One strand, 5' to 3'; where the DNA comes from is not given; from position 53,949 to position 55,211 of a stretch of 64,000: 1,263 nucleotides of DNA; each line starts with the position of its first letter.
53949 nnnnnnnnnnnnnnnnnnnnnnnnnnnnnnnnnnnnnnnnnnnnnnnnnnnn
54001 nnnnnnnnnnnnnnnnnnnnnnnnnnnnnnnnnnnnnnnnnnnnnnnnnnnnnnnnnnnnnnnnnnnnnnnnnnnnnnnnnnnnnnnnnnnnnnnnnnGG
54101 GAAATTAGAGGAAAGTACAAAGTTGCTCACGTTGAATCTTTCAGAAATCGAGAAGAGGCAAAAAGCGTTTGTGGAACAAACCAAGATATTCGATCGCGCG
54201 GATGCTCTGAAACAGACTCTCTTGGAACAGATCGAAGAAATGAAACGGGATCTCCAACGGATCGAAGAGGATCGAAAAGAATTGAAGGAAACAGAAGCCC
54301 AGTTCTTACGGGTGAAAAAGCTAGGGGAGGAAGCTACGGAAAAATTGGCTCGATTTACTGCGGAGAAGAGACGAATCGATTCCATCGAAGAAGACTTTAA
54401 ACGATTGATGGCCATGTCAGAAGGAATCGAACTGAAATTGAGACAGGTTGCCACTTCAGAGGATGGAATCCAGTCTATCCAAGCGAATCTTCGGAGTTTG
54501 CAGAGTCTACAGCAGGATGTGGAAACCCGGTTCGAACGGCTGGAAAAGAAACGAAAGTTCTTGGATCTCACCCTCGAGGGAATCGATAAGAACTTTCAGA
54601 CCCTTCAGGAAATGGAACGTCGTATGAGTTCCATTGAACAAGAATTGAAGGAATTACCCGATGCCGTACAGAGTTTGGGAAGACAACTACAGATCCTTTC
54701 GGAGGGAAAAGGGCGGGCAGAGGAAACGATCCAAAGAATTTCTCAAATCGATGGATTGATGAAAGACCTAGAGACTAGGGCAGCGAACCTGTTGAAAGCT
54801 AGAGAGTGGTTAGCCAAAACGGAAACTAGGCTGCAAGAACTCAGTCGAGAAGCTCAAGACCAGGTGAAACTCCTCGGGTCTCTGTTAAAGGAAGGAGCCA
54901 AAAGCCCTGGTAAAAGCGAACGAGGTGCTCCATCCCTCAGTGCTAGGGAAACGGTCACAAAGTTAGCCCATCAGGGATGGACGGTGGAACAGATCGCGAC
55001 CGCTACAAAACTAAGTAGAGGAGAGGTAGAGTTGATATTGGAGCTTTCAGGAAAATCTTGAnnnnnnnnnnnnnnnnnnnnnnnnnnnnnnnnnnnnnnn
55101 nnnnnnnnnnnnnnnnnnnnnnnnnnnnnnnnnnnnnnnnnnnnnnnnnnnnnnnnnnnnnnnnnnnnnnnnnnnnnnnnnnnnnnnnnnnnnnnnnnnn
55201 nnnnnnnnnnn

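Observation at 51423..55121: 1212-aa membrane-anchored coiled-coil protein with C-terminal HTH directly upstream of grpE-dnaK-dnaJ, with no hrcA and no CIRCE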

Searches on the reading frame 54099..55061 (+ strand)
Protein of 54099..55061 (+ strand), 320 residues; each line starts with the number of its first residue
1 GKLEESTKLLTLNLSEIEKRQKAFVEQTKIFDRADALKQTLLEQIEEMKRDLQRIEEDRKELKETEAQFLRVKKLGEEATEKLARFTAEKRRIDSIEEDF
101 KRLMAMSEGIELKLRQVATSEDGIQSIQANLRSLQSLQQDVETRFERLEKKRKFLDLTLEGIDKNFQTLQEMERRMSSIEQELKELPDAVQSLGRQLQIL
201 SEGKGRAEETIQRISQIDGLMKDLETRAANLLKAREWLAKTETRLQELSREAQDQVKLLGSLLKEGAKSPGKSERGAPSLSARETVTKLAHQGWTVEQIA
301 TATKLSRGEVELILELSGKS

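Call 15: find_homologous_proteins(query=window:54099-55061:+, max_evalue=0.001)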
Query window:54099-55061:+ (320 aa): 98 proteins with E <= 0.001 among 5431 candidates.
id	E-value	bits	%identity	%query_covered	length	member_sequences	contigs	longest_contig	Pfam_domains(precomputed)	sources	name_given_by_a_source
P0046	6.2e-95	336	52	99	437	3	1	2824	PF10975.15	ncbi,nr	ncbi:MAG: hypothetical protein KAH95_13915, partial [Spirochaetales bacterium]|nr:hypothetical prote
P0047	2.2e-93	331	53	100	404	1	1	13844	PF04513.18,PF19610.6,PF05531.18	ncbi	-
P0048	8.8e-91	322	51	100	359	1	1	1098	PF10046.15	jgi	jgi:DNA repair exonuclease SbcCD ATPase subunit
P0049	1.8e-89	318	51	100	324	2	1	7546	PF06009.20,PF18595.7,PF10046.15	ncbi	ncbi:MAG: SpiroCoCo family coiled-coil protein, partial [Spirochaetota bacterium]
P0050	3.3e-87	310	51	100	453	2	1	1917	-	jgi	jgi:chromosome segregation ATPase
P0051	6.1e-86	306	49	99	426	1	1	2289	PF10046.15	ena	-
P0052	6.2e-82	293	47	99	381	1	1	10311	PF18595.7,PF10046.15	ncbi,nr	ncbi:MAG: hypothetical protein PQJ46_00780, partial [Spirochaetales bacterium]|nr:hypothetical prote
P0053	3.7e-79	284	48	100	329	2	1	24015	PF10975.15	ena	-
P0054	4.6e-79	284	47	100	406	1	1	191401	PF19610.6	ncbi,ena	-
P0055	1.4e-78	282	47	100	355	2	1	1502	PF19610.6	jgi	jgi:chromosome segregation ATPase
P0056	3.1e-78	281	45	100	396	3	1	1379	PF04136.22,PF10046.15,PF05531.18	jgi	jgi:chromosome segregation ATPase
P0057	5.6e-78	280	45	100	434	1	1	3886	PF04513.18,PF06103.17,PF14712.12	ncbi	-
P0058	5.9e-78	280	48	90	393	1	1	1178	-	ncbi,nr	ncbi:MAG: hypothetical protein KAR21_27180, partial [Spirochaetales bacterium]|nr:hypothetical prote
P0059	1.5e-77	279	44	100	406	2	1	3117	PF14712.12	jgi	jgi:hypothetical protein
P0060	5.3e-77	277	45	99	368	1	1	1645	PF19610.6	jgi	jgi:DNA repair exonuclease SbcCD ATPase subunit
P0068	4.6e-72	261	45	100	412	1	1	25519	PF10975.15,PF04136.22,PF18595.7,PF19610.6,PF07889.18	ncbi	-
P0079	4.0e-69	251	53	74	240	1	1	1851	PF10975.15,PF10046.15,PF19610.6,PF23991.2,PF16326.11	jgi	jgi:chromosome segregation ATPase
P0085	2.3e-67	245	41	99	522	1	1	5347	PF27241.1,PF10975.15,PF19610.6,PF05531.18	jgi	jgi:DNA repair exonuclease SbcCD ATPase subunit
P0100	8.3e-57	211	52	65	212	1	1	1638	PF10975.15,PF19610.6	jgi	jgi:predicted nucleic acid-binding Zn-ribbon protein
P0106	7.7e-53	198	45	70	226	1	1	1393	PF10975.15,PF18595.7,PF19610.6,PF25541.1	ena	-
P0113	6.0e-49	185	49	65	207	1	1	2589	PF10975.15,PF18595.7,PF10046.15,PF19610.6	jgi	-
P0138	5.2e-25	107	45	48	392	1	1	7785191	PF19610.6,PF24161.2,PF14712.12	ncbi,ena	-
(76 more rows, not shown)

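Call 21: search_protein_families(library=pfam, alignment_id=A1, max_evalue=0.01)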
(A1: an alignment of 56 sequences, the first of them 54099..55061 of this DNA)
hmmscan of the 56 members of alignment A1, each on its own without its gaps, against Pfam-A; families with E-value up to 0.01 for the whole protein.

A. member 1, window:54099-55061:+ (320 aa): 8 families
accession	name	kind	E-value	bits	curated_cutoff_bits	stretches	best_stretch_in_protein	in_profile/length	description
PF18595.6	Nuf2_DHR10-like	-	1.5e-05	25.5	28.4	1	110-197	14-101/117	Nuf2, DHR10-like domain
PF10046.14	BLOC1_2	-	7.9e-05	23.4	33.4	1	148-231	4-84/96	Biogenesis of lysosome-related organelles complex-1 subunit 2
PF10975.14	DUF2802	-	0.0013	19.3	33.5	1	255-317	23-67/68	Protein of unknown function (DUF2802)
PF00804.31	Syntaxin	-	0.0017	18.6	26.7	1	161-265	3-104/157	Syntaxin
PF19610.4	DUF6115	-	0.0023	18.8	27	1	220-316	42-133/134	Family of unknown function (DUF6115)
PF04108.17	ATG17_like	-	0.0042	17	43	1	29-216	113-293/355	Autophagy protein ATG17-like domain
PF20663.3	COG4_N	-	0.0068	16.9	27.3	1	161-237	3-78/107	Conserved oligomeric Golgi complex subunit 4, N-terminal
PF20667.3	Sec10_N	-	0.007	16.9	27.4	1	125-231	6-113/118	Exocyst complex component Sec10, N-terminal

B. families by the number of members that match (of 56 scanned): 102 families (the first 25 are shown)
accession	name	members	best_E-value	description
PF19610.4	DUF6115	53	3.3e-07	Family of unknown function (DUF6115)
PF10975.14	DUF2802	46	8.1e-07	Protein of unknown function (DUF2802)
PF10046.14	BLOC1_2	41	4.5e-08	Biogenesis of lysosome-related organelles complex-1 subunit 2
PF04136.21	COG3_N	27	9.8e-08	Conserved oligomeric Golgi complex subunit 3, N-terminal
PF05531.17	NPV_P10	26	5.6e-08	Nucleopolyhedrovirus P10 protein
PF07889.17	DUF1664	23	1.1e-06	Protein of unknown function (DUF1664)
PF06009.19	Laminin_II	21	1.6e-05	Laminin Domain II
PF04513.17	Baculo_PEP_C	20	1e-06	Baculovirus polyhedron envelope protein, PEP, C terminus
PF18595.6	Nuf2_DHR10-like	20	5.4e-06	Nuf2, DHR10-like domain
PF14712.11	Snapin_Pallidin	18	8.2e-08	Snapin/Pallidin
PF13851.11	GAS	17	5.2e-05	Growth-arrest specific micro-tubule binding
PF06103.16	DUF948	12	5e-06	Bacterial protein of unknown function (DUF948)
PF13870.11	CCDC113_CCDC96_CC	12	6.2e-05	CCDC113/CCDC96, coiled-coil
PF01442.23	Apolipoprotein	9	3.4e-10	Apolipoprotein A1/A4/E domain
PF05557.18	MAD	9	9.2e-05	Mitotic checkpoint protein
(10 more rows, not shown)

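Call 23: search_protein_families(library=pfam, proteins=[P0079, P0085, P0068, P0100, P0106, P0113], max_evalue=1)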
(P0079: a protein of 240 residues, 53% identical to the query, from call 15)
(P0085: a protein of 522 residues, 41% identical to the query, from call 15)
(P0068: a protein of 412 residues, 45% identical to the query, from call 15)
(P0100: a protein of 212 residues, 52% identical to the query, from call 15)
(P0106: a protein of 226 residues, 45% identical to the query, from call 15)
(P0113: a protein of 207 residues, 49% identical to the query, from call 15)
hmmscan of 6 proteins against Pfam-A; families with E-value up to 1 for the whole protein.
P0079 (240 aa): 107 families (the best 25 are shown)
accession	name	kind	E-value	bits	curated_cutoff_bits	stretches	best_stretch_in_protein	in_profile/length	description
PF23991.1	DUF7310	-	2.1e-07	31.8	40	1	85-127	30-72/83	Coiled-coil region of unknown function (DUF7310)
PF10975.14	DUF2802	-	1.7e-06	28.6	33.5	1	206-236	37-67/68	Protein of unknown function (DUF2802)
PF19610.4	DUF6115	-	2.4e-06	28.4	27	1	141-235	38-133/134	Family of unknown function (DUF6115)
PF16326.10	ABC_tran_CTD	-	3.9e-06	27.4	32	2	7-67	6-68/69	ABC transporter C-terminal domain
PF10046.14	BLOC1_2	-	1e-05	26.2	33.4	2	41-120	14-93/96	Biogenesis of lysosome-related organelles complex-1 subunit 2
PF05557.18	MAD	-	3.5e-05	22.8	30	1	26-174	34-183/661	Mitotic checkpoint protein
PF09728.14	Taxilin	-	5.5e-05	22.9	30.3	1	31-175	9-148/302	Myosin-like coiled-coil protein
PF00804.31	Syntaxin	-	0.00013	22.3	26.7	1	79-183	3-104/157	Syntaxin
PF18904.5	DUF5660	-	0.00015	22.3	24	1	88-165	4-81/109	Domain of unknown function (DUF5660)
PF05911.16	FPP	-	0.00016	20.5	40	2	9-132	692-809/871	Filament-like plant protein, long coiled-coil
PF06009.19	Laminin_II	-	0.00037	20.9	33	2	80-155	12-84/138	Laminin Domain II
PF18595.6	Nuf2_DHR10-like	-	0.00042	20.8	28.4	1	11-69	28-86/117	Nuf2, DHR10-like domain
PF20663.3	COG4_N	-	0.00044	20.7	27.3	2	109-166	2-59/107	Conserved oligomeric Golgi complex subunit 4, N-terminal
PF09763.15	Sec3_CC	-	0.00044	20.5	27.1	1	64-153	21-110/133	Exocyst complex component Sec3, coiled-coil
PF13851.11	GAS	-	0.00057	19.8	32.3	1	79-125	79-125/200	Growth-arrest specific micro-tubule binding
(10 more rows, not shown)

P0085 (522 aa): 26 families (the best 25 are shown)
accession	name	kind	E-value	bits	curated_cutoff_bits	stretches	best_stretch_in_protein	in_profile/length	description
PF05531.17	NPV_P10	-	1.1e-06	29.4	29.8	1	170-218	7-54/75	Nucleopolyhedrovirus P10 protein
PF19610.4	DUF6115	-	1.2e-06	29.3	27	1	420-519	37-133/134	Family of unknown function (DUF6115)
PF10975.14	DUF2802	-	2.1e-05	25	33.5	1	490-519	37-66/68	Protein of unknown function (DUF2802)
PF14712.11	Snapin_Pallidin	-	0.00067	20.5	29.6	0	240-322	5-88/89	Snapin/Pallidin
PF12795.12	MscS_porin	-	0.0028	17.7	34.4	1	378-458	36-116/238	Mechanosensitive ion channel porin domain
PF04136.21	COG3_N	-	0.0041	17.5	27.9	1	410-462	18-70/147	Conserved oligomeric Golgi complex subunit 3, N-terminal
PF13384.12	HTH_23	-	0.0048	17.1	24.6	1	486-510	7-31/50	Homeodomain-like domain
PF13518.12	HTH_28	-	0.013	16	25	1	486-511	2-27/52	Helix-turn-helix domain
PF00292.24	PAX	-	0.027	14.8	22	1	482-517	19-54/125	'Paired box' domain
PF08702.15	Fib_alpha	-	0.039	14.6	29.9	1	29-136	21-129/143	Fibrinogen alpha/beta chain family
PF07889.17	DUF1664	-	0.068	13.7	34.6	1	102-199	27-119/124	Protein of unknown function (DUF1664)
PF04513.17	Baculo_PEP_C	-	0.089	13.3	38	0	179-223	36-80/140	Baculovirus polyhedron envelope protein, PEP, C terminus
PF02520.22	ANIS5_cation-bd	-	0.092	13.3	29.3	0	127-202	32-99/109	SXP/RAL-2 family protein Ani s 5-like, metal-binding domain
PF07361.16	Cytochrom_B562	-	0.095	13.8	30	1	243-297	37-89/102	Cytochrome b562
PF06056.18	Terminase_5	-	0.11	12.9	20.3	1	490-510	7-27/58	Putative ATPase subunit of terminase (gpP-like)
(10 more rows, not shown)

P0068 (412 aa): 40 families (the best 25 are shown)
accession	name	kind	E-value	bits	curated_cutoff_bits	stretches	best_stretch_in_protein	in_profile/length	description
PF19610.4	DUF6115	-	4.4e-07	30.8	27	1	320-407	43-133/134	Family of unknown function (DUF6115)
PF04136.21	COG3_N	-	1.3e-06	28.9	27.9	1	297-353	18-74/147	Conserved oligomeric Golgi complex subunit 3, N-terminal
PF10975.14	DUF2802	-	4.8e-06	27.1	33.5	1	330-407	6-66/68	Protein of unknown function (DUF2802)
PF18595.6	Nuf2_DHR10-like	-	1.1e-05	25.8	28.4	3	203-266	15-78/117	Nuf2, DHR10-like domain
PF07889.17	DUF1664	-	1.4e-05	25.5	34.6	1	30-111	36-115/124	Protein of unknown function (DUF1664)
PF10046.14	BLOC1_2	-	2.4e-05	25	33.4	1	148-206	30-88/96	Biogenesis of lysosome-related organelles complex-1 subunit 2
PF05531.17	NPV_P10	-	2.7e-05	25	29.8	0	240-282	16-58/75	Nucleopolyhedrovirus P10 protein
PF05557.18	MAD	-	9.2e-05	21.5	30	2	197-328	87-221/661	Mitotic checkpoint protein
PF25014.1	NET2A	-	0.00046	20.6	33.1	1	181-348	49-225/235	NET2A-like domain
PF24409.1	wHTH-PRTase_assc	-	0.0022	18.4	27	1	377-407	3-34/83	wHTH-PRTase associated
PF01442.23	Apolipoprotein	-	0.0055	16.9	90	2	70-243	6-173/190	Apolipoprotein A1/A4/E domain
PF14836.12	Ubiquitin_3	-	0.007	16.7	24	0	171-208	10-47/88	Ubiquitin-like domain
PF04513.17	Baculo_PEP_C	-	0.0085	16.6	38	0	63-110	33-80/140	Baculovirus polyhedron envelope protein, PEP, C terminus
PF06009.19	Laminin_II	-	0.0097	16.4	33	0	61-147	17-102/138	Laminin Domain II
PF05377.16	FlaC_arch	-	0.016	16.1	27.8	0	184-229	1-43/55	Flagella accessory protein C (FlaC)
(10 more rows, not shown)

P0100 (212 aa): 58 families (the best 25 are shown)
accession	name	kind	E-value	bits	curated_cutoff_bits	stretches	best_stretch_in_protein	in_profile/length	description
PF19610.4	DUF6115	-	4.2e-06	27.6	27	1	114-208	38-133/134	Family of unknown function (DUF6115)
PF10975.14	DUF2802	-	2.3e-05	24.9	33.5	1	180-208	38-66/68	Protein of unknown function (DUF2802)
PF25526.1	LIP-1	-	0.00085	19.2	34.1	1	21-147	60-180/250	Liprin-alpha-like coiled coil domain 2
PF20155.4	TMP_3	-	0.00087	19.5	41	1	7-107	2-99/192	Tape measure protein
PF18595.6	Nuf2_DHR10-like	-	0.0014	19.2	28.4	2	2-88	15-101/117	Nuf2, DHR10-like domain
PF06008.19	Laminin_I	-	0.0017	18.5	34.6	1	16-141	128-257/259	Laminin Domain I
PF02403.27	Seryl_tRNA_N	-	0.0022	18.6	28.2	1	22-92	31-101/108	Seryl-tRNA synthetase N-terminal domain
PF11083.13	Relaxase_C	-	0.0023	18.6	30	1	85-144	15-74/125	C-terminal helical hairpin domain from relaxase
PF06009.19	Laminin_II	-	0.0025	18.3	33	1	43-138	2-97/138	Laminin Domain II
PF25541.1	TBCA_PH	-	0.0027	17.9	27.8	1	97-148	6-61/139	PH domain-containing proteins, TBCA domain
PF07889.17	DUF1664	-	0.0053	17.2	34.6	1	25-105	43-120/124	Protein of unknown function (DUF1664)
PF05531.17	NPV_P10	-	0.0077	17.1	29.8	1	46-92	16-62/75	Nucleopolyhedrovirus P10 protein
PF16888.10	YwqH-like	-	0.013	16.2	33.7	1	100-146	7-53/123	YwqH-like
PF10046.14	BLOC1_2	-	0.014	16.1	33.4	1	78-124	40-86/96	Biogenesis of lysosome-related organelles complex-1 subunit 2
PF02796.21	HTH_7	-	0.016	15.7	23.8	1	176-199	12-35/45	Helix-turn-helix domain of resolvase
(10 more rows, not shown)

P0106 (226 aa): 63 families (the best 25 are shown)
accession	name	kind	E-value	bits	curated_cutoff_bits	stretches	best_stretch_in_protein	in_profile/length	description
PF19610.4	DUF6115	-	7.7e-07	30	27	1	129-220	39-133/134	Family of unknown function (DUF6115)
PF25541.1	TBCA_PH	-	9.4e-06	25.8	27.8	2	13-102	5-94/139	PH domain-containing proteins, TBCA domain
PF18595.6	Nuf2_DHR10-like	-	1.3e-05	25.7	28.4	1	2-56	32-86/117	Nuf2, DHR10-like domain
PF10975.14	DUF2802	-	2e-05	25.1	33.5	1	160-220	23-66/68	Protein of unknown function (DUF2802)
PF10046.14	BLOC1_2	-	0.00068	20.4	33.4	2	58-137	9-85/96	Biogenesis of lysosome-related organelles complex-1 subunit 2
PF05531.17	NPV_P10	-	0.00096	20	29.8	1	81-137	6-62/75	Nucleopolyhedrovirus P10 protein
PF23991.1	DUF7310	-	0.002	19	40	1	72-114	30-72/83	Coiled-coil region of unknown function (DUF7310)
PF04136.21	COG3_N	-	0.0024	18.3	27.9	1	12-109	10-114/147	Conserved oligomeric Golgi complex subunit 3, N-terminal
PF07426.16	Dynactin_p22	-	0.0028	17.9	25.2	1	14-48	77-111/168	Dynactin subunit p22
PF04108.17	ATG17_like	-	0.0038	17.2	43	1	4-166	138-293/355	Autophagy protein ATG17-like domain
PF12325.13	TMF_TATA_bd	-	0.0054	17.3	29.1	2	81-157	14-91/115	TATA element modulatory factor 1 TATA binding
PF14712.11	Snapin_Pallidin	-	0.0066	17.3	29.6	1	67-137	15-89/89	Snapin/Pallidin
PF09969.14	DUF2203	-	0.0067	17.6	24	1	20-111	3-93/122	Uncharacterized conserved protein (DUF2203)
PF04513.17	Baculo_PEP_C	-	0.0082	16.6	38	0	20-102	28-115/140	Baculovirus polyhedron envelope protein, PEP, C terminus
PF13384.12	HTH_23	-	0.0088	16.3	24.6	1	190-211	10-31/50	Homeodomain-like domain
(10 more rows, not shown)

P0113 (207 aa): 91 families (the best 25 are shown)
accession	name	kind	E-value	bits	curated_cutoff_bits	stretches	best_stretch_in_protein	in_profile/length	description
PF10975.14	DUF2802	-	2.2e-08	34.6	33.5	2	130-206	7-66/68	Protein of unknown function (DUF2802)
PF18595.6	Nuf2_DHR10-like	-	1.2e-05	25.8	28.4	2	2-86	15-99/117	Nuf2, DHR10-like domain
PF10046.14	BLOC1_2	-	1.3e-05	25.9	33.4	1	14-86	14-86/96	Biogenesis of lysosome-related organelles complex-1 subunit 2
PF19610.4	DUF6115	-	1.5e-05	25.8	27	1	111-206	38-133/134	Family of unknown function (DUF6115)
PF06009.19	Laminin_II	-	5.2e-05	23.7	33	1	27-99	21-89/138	Laminin Domain II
PF04513.17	Baculo_PEP_C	-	0.00028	21.4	38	1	7-94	39-121/140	Baculovirus polyhedron envelope protein, PEP, C terminus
PF05377.16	FlaC_arch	-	0.00034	21.4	27.8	1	67-105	2-40/55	Flagella accessory protein C (FlaC)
PF10145.14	PhageMin_Tail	-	0.00035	21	33.2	1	29-107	131-201/201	Phage-related minor tail protein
PF04136.21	COG3_N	-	0.00062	20.2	27.9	2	82-148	4-70/147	Conserved oligomeric Golgi complex subunit 3, N-terminal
PF23991.1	DUF7310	-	0.00078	20.3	40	1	51-99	14-64/83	Coiled-coil region of unknown function (DUF7310)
PF07889.17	DUF1664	-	0.0011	19.4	34.6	0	69-132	56-116/124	Protein of unknown function (DUF1664)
PF19111.5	DUF5798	-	0.0018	18.9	27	0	120-156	29-65/89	Family of unknown function (DUF5798)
PF14712.11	Snapin_Pallidin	-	0.0019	19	29.6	2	59-124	14-83/89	Snapin/Pallidin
PF16746.10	BAR_3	-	0.0025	17.9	31.7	1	59-163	16-118/235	BAR domain of APPL family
PF06320.18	GCN5L1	-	0.0029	18.3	23.9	1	42-124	31-113/114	GCN5-like protein 1 (GCN5L1)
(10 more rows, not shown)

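Call 28: find_encoding_contigs(protein=P0138, flank=8000, max_places=2)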
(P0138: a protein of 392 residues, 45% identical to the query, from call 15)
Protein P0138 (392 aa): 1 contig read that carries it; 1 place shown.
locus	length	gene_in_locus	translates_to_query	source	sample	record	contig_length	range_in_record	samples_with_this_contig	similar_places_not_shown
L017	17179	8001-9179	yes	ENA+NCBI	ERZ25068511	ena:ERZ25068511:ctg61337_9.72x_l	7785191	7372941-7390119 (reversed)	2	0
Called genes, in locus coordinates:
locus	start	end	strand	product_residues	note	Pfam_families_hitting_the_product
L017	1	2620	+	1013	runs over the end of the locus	PF07719:TPR_2 (faint), PF12895:ANAPC3 (faint), PF13428:TPR_14 (faint), PF13432:TPR_16 (faint), PF13525:YfiO (faint), PF09976:TPR_21 (faint), PF13174:TPR_6 (faint)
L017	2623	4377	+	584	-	-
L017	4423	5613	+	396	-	PF01618:MotA_ExbB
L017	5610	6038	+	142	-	PF02472:ExbD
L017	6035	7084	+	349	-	-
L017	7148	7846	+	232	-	PF00702:Hydrolase, PF12710:HAD (weak), PF13419:HAD_2, PF13242:Hydrolase_like (weak)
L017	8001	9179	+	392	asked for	PF19610:DUF6115 (faint), PF14712:Snapin_Pallidin (faint), PF24161:CCDC39 (faint)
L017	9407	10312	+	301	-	PF01025:GrpE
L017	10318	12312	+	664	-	PF00012:HSP70, PF06723:MreB_Mbl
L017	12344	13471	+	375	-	PF00226:DnaJ, PF01556:DnaJ_C, PF00684:DnaJ_CXXCXGXG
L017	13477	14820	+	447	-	PF02518:HATPase_c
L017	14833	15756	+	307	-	PF01555:N6_N4_Mtase, PF13847:Methyltransf_31 (weak), PF13649:Methyltransf_25 (faint)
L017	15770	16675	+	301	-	PF08032:SpoU_sub_bind (weak), PF00588:SpoU_methylase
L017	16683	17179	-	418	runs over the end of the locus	PF02844:GARS_N, PF01071:GARS_A, PF02843:GARS_C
